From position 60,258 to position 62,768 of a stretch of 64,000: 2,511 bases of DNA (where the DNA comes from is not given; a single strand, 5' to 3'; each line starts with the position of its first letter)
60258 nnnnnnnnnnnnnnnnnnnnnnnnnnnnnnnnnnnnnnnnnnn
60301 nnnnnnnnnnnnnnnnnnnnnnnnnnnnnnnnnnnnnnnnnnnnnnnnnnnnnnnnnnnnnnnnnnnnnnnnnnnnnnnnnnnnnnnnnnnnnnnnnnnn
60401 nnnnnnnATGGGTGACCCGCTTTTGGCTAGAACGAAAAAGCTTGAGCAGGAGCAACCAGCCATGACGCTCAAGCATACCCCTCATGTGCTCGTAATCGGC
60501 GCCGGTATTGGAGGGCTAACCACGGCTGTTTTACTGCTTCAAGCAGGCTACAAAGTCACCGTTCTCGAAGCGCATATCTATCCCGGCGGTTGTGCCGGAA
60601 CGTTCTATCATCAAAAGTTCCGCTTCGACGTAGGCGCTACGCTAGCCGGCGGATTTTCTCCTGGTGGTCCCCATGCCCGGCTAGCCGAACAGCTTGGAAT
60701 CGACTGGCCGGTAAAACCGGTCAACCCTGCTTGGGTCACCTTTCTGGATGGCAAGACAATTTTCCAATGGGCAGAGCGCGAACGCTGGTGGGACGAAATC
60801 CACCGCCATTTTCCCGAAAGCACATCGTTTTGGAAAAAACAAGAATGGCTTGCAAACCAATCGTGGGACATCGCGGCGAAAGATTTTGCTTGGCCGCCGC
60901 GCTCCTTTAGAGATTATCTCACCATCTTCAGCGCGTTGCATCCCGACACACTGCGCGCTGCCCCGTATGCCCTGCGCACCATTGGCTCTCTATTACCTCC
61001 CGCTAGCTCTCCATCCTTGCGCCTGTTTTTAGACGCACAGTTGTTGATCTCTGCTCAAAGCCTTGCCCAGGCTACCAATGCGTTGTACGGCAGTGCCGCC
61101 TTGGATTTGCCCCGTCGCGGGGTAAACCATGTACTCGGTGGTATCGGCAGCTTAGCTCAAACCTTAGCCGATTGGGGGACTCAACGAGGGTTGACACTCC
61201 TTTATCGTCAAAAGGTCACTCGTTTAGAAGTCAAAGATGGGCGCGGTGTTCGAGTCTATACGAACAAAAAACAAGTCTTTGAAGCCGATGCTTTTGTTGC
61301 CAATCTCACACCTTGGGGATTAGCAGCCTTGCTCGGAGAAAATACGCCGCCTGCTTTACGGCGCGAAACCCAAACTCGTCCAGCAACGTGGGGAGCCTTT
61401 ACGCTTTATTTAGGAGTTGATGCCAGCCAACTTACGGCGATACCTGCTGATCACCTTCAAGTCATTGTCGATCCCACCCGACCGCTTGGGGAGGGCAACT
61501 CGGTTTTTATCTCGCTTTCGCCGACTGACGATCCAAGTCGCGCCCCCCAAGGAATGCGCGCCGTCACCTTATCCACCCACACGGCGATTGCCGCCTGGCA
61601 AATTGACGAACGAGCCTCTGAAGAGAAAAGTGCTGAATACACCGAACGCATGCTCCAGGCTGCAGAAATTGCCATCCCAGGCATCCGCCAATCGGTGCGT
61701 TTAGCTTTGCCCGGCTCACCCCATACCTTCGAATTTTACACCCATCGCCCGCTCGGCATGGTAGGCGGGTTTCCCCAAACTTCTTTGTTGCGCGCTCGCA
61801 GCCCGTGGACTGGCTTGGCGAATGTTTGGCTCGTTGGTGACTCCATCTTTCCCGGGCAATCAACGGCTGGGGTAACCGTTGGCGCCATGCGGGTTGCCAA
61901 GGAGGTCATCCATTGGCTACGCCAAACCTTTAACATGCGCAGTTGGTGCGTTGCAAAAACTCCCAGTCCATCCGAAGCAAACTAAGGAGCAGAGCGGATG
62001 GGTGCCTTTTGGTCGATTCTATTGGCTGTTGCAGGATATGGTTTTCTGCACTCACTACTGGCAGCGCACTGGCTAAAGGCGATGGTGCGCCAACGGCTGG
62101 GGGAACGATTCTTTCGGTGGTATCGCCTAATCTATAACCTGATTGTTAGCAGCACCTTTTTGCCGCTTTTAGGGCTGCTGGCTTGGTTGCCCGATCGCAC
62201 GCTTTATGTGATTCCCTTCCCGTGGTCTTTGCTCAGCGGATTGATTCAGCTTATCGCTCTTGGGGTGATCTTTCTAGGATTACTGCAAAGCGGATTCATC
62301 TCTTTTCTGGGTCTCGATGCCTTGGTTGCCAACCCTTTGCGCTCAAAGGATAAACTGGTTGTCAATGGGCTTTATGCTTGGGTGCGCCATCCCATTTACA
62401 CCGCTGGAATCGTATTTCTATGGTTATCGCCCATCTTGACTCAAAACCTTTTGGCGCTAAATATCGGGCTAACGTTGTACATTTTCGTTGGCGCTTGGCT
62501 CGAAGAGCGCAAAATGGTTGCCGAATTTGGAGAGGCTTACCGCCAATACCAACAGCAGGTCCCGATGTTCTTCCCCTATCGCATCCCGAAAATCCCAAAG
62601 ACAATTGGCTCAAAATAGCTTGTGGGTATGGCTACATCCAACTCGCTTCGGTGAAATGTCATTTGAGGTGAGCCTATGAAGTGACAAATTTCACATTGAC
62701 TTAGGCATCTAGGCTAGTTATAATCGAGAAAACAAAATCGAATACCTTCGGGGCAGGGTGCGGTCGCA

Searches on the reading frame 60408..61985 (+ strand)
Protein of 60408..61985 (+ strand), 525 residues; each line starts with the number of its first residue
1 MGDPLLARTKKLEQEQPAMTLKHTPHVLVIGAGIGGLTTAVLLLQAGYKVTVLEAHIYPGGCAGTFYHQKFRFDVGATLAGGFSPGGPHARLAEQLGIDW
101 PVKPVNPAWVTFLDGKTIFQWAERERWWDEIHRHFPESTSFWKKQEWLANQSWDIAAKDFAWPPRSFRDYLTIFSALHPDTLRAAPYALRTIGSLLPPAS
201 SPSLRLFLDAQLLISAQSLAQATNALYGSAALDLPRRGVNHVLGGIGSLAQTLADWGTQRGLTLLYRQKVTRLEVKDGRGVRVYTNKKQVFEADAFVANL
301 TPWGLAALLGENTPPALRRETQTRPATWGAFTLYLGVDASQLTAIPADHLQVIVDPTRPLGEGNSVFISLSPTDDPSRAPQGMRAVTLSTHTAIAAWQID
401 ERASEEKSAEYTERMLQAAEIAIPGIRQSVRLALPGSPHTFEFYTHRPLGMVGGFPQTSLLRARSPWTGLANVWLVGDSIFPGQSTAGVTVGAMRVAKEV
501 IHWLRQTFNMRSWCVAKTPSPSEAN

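Call 89: search_protein_families(library=pfam, proteins=[window:60408-61985:+], max_evalue=0.01)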
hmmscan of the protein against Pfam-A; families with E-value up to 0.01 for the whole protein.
window:60408-61985:+ (525 aa): 10 families
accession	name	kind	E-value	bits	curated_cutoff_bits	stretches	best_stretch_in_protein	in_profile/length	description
PF01593.30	Amino_oxidase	-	1.7e-20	74.1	19.8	1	34-501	1-443/443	Flavin containing amine oxidoreductase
PF13450.12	NAD_binding_8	-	6.5e-14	52.4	21.9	1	29-96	1-68/68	NAD(P)-binding Rossmann-like domain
PF01266.30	DAO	-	8.8e-13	48.9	27.9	1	27-63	2-39/353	FAD dependent oxidoreductase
PF07992.20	Pyr_redox_2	-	2.3e-05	24.4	26.1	1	26-55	2-173/291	Pyridine nucleotide-disulphide oxidoreductase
PF12831.13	FAD_oxidored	-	2.7e-05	24.1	27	1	27-63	2-38/416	FAD dependent oxidoreductase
PF01946.23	Thi4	-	0.00015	21.5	26.2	1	26-64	19-58/235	Thi4 family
PF01494.25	FAD_binding_3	-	0.00025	20.8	22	1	26-56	3-33/349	FAD binding domain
PF00890.30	FAD_binding_2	-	0.00063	19.5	20.4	1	26-56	1-31/414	FAD binding domain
PF03486.20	HI0933_like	-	0.00094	19.1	50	0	26-56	2-32/244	HI0933-like protein Rossmann domain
PF00070.33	Pyr_redox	-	0.0018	19.2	22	0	26-57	1-32/82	Pyridine nucleotide-disulphide oxidoreductase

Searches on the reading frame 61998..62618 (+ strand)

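Call 89: search_protein_families(library=pfam, proteins=[window:61998-62618:+], max_evalue=0.01)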
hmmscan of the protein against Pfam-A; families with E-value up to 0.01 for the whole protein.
window:61998-62618:+ (206 aa): 3 families
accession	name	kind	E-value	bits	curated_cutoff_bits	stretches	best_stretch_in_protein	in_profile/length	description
PF06966.17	DUF1295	-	1.2e-05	25.4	20.4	1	103-188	145-235/235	Protein of unknown function (DUF1295)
PF04191.18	PEMT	-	2.8e-05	24.9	25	1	100-176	20-101/105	Phospholipid methyltransferase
PF04140.19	ICMT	-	0.00011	23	24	1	115-162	30-80/95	Isoprenylcysteine carboxyl methyltransferase (ICMT) family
